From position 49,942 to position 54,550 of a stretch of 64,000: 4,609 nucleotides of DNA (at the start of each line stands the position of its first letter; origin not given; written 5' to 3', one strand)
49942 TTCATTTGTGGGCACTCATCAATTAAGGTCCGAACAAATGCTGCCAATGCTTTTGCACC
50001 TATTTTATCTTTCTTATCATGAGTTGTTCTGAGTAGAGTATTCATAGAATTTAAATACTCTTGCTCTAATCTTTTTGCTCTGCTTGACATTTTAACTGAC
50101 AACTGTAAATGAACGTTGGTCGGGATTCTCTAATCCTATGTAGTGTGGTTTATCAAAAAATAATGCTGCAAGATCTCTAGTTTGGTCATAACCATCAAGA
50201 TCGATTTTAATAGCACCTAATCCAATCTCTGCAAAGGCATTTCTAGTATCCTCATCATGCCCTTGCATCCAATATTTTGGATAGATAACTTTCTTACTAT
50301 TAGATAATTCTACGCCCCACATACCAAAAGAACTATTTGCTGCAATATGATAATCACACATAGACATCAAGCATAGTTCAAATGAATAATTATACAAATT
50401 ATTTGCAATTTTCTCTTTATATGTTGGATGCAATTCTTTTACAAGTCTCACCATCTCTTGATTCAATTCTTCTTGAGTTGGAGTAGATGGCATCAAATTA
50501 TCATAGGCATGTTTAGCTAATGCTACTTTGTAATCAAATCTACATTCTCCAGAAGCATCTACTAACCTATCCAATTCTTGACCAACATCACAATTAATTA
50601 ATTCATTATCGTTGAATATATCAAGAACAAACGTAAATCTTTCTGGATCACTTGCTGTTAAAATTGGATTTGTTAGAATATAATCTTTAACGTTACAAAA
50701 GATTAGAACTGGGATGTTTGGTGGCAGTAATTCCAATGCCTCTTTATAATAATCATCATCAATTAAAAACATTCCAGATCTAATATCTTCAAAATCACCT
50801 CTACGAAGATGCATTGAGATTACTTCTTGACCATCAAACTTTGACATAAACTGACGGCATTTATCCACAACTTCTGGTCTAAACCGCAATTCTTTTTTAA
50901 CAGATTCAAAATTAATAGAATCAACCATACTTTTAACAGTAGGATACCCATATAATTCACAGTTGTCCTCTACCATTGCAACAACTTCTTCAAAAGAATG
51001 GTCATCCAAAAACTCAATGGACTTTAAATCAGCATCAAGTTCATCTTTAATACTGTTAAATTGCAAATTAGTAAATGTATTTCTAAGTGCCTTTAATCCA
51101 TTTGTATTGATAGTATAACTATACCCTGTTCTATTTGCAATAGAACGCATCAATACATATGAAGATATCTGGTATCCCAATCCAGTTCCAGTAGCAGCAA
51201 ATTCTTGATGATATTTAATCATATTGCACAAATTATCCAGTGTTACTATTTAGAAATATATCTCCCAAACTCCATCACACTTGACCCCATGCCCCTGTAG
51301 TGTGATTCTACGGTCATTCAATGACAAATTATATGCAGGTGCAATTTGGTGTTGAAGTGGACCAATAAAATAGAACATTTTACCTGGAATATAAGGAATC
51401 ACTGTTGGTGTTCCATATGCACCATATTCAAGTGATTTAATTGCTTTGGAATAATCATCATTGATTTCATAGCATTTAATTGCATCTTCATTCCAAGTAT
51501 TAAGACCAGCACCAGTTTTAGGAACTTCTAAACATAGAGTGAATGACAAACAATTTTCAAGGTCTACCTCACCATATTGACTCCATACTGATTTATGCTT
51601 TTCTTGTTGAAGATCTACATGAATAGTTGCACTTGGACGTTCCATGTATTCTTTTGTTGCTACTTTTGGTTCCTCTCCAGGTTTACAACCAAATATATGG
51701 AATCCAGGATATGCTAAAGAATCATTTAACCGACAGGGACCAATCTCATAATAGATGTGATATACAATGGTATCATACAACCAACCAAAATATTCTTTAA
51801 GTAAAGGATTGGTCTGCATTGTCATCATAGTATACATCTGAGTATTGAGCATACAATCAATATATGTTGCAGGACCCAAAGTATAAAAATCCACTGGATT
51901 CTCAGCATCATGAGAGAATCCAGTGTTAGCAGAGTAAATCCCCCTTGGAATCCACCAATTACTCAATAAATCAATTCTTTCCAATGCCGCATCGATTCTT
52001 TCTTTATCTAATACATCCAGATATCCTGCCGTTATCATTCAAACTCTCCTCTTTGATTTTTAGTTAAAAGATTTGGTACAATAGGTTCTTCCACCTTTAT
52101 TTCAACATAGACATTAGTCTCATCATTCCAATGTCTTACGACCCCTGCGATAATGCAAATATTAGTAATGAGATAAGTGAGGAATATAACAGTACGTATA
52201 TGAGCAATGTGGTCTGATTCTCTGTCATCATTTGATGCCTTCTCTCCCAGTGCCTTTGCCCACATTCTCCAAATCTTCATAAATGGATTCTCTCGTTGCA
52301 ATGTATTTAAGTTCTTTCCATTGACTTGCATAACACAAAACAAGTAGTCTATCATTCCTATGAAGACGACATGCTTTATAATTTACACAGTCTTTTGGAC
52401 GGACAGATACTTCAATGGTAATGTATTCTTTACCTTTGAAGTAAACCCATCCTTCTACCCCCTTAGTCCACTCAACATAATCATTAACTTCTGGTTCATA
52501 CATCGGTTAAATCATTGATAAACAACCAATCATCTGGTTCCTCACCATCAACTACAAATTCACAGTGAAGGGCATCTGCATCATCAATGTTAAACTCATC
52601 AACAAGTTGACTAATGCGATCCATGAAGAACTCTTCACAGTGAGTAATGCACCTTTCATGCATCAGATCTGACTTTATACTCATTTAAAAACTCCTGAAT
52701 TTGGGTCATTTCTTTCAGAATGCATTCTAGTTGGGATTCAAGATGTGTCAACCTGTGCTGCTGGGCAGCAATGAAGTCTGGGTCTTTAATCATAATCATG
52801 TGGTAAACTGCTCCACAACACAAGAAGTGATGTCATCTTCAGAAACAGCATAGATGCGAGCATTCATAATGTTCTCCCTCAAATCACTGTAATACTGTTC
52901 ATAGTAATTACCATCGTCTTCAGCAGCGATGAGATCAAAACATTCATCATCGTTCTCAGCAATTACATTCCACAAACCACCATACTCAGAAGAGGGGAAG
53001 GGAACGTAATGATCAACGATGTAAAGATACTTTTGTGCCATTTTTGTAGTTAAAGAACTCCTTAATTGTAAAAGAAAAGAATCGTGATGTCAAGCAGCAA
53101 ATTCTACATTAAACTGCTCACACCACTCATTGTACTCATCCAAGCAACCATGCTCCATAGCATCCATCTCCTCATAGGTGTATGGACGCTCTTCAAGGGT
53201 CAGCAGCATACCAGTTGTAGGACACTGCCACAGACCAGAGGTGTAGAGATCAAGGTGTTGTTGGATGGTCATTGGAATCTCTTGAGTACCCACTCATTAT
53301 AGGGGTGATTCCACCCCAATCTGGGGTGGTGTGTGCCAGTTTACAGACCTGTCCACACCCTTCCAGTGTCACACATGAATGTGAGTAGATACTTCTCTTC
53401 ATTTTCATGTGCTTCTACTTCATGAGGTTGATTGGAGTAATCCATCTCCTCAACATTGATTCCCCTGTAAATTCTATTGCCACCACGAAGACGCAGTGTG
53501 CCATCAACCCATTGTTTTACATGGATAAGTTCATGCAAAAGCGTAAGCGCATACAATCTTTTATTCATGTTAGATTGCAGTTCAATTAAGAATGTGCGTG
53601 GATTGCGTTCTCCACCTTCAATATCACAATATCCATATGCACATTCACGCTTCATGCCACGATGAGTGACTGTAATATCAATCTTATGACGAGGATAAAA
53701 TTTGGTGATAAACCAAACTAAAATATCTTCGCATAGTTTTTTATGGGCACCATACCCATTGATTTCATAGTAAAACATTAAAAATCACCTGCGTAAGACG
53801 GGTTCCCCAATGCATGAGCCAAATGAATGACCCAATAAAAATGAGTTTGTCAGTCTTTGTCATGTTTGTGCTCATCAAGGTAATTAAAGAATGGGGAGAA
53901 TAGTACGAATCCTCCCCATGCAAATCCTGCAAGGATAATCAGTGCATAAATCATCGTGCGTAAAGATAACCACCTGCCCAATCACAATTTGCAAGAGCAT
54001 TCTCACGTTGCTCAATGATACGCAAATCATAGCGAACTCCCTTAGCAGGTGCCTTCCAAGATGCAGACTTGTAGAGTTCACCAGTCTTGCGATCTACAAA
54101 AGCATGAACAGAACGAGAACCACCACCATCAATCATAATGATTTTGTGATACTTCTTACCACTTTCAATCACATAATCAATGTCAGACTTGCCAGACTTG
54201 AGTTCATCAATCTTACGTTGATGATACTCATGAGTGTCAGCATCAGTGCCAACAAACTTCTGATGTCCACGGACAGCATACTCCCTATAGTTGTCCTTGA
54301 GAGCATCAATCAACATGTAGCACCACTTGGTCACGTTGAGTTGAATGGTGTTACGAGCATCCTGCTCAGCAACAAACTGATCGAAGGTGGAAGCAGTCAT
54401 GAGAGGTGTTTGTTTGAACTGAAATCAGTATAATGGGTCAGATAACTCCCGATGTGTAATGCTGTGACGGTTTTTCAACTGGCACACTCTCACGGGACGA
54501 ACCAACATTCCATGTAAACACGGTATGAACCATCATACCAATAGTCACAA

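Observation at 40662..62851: Undescribed-looking promoter class: 22-bp dyad fixed 29-31 nt upstream of a -10 box, 11 copies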

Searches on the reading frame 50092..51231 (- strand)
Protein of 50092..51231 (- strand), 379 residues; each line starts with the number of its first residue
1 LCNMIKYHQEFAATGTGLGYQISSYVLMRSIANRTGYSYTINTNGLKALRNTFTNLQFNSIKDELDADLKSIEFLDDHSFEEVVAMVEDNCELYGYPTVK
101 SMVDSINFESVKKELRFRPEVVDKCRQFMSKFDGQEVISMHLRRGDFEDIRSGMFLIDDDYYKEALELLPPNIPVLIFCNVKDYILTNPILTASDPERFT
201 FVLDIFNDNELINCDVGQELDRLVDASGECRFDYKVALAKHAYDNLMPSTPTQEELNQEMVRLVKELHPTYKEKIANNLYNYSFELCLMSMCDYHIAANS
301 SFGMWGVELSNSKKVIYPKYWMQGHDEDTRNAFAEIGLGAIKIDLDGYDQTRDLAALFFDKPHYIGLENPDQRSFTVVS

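Call 22: search_protein_families(library=pfam, proteins=[window:50092-51231:-], max_evalue=0.01)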
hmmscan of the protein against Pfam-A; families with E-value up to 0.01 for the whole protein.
window:50092-51231:- (379 aa): 1 family
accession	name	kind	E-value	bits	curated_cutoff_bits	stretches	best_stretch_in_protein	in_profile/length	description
PF01531.22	Glyco_transf_11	-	4.8e-06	26.5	23.9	0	68-178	89-209/298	Glycosyl transferase family 11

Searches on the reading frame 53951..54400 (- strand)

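Call 101: search_protein_families(library=phrogs, proteins=[window:53951-54400:-], max_evalue=0.001)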
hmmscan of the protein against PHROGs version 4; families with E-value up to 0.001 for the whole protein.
window:53951-54400:- (149 aa): 4 families
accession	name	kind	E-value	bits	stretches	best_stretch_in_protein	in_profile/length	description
phrog_818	-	unknown function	7.5e-51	172.9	1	4-149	3-127/127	-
phrog_3274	-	unknown function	3.6e-17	63.9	1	61-149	22-113/113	-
phrog_5014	-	unknown function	3.4e-15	57.2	1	66-127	25-92/110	-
phrog_10383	-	unknown function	1.3e-09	39.3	1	68-125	42-102/125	-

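Call 102: search_protein_families(library=pfam, proteins=[window:53951-54400:-], max_evalue=0.01)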
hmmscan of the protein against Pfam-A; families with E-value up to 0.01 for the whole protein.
window:53951-54400:- (149 aa): 1 family
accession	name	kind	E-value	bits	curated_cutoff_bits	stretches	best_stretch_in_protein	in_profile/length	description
PF24835.1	DUF7717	-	6.5e-47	159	27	1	6-147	1-116/117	Family of unknown function (DUF7717)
